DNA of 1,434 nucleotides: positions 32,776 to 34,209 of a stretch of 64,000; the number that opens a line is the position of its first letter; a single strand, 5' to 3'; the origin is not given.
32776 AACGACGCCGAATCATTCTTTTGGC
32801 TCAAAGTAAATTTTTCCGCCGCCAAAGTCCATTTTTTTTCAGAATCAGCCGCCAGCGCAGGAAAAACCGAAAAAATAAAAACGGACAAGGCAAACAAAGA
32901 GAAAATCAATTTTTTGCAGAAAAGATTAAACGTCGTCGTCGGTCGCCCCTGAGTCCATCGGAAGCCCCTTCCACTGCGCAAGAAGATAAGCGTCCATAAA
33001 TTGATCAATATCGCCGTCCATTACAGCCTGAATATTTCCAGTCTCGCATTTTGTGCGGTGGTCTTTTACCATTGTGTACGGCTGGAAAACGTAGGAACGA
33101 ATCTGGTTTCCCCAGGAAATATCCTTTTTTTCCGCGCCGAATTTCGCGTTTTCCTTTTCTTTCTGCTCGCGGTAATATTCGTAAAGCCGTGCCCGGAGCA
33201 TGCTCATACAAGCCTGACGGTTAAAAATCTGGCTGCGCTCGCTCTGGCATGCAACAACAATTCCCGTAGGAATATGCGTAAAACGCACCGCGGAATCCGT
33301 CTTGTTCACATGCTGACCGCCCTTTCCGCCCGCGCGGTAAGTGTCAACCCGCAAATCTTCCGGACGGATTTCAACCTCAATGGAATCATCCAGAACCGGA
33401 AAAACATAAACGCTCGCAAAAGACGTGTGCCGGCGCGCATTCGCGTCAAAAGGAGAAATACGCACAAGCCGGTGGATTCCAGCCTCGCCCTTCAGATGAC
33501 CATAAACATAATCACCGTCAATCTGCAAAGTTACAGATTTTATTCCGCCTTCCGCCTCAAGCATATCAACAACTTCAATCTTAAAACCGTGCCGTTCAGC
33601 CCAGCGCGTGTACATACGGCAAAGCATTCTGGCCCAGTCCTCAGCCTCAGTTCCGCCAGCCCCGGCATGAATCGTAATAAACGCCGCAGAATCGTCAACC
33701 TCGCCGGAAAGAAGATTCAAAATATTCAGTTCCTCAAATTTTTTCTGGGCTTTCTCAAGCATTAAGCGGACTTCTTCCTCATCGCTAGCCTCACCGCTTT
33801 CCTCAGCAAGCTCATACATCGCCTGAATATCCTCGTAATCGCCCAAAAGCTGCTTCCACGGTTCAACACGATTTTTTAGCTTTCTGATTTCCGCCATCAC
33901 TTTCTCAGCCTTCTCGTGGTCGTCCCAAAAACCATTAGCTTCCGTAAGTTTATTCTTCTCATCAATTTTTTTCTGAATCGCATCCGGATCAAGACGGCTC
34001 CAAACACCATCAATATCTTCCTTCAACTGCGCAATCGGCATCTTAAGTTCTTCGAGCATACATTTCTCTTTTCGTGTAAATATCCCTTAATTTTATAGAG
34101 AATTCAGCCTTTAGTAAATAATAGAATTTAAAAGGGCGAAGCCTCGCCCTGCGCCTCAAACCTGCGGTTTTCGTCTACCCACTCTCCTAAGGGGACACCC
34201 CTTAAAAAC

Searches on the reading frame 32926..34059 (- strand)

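Call 11: search_protein_families(library=pfam, proteins=[window:32926-34059:-], max_evalue=0.01)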
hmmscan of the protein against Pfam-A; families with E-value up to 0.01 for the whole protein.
window:32926-34059:- (377 aa): 2 families
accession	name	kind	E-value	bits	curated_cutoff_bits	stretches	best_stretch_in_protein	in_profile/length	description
PF03462.23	PCRF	-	4.3e-57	193.5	24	1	28-217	1-194/194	PCRF domain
PF00472.26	RF-1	-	9.2e-44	148.5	35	1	226-335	2-116/116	RF-1 domain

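Call 12: search_protein_families(library=ncbifam, proteins=[window:32926-34059:-], max_evalue=0.01)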
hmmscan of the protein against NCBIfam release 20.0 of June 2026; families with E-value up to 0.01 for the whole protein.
window:32926-34059:- (377 aa): 5 families
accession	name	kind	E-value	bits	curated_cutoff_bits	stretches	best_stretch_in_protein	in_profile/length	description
TIGR00020.2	prfB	exception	9.3e-155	515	370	1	10-359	2-352/353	peptide chain release factor 2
NF001859.2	PRK00591.1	equivalog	1.5e-82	277.5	400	1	28-359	4-339/347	peptide chain release factor 1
TIGR00019.1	prfA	equivalog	3.8e-81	272.8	423.25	1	27-359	12-347/361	peptide chain release factor 1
TIGR03072.1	release_prfH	equivalog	1e-32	113.3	166.65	1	128-323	3-195/200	peptide chain release factor H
NF006718.0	PRK09256.1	equivalog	9.1e-11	41.6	100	1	228-260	9-41/140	alternative ribosome rescue aminoacyl-tRNA hydrolase ArfB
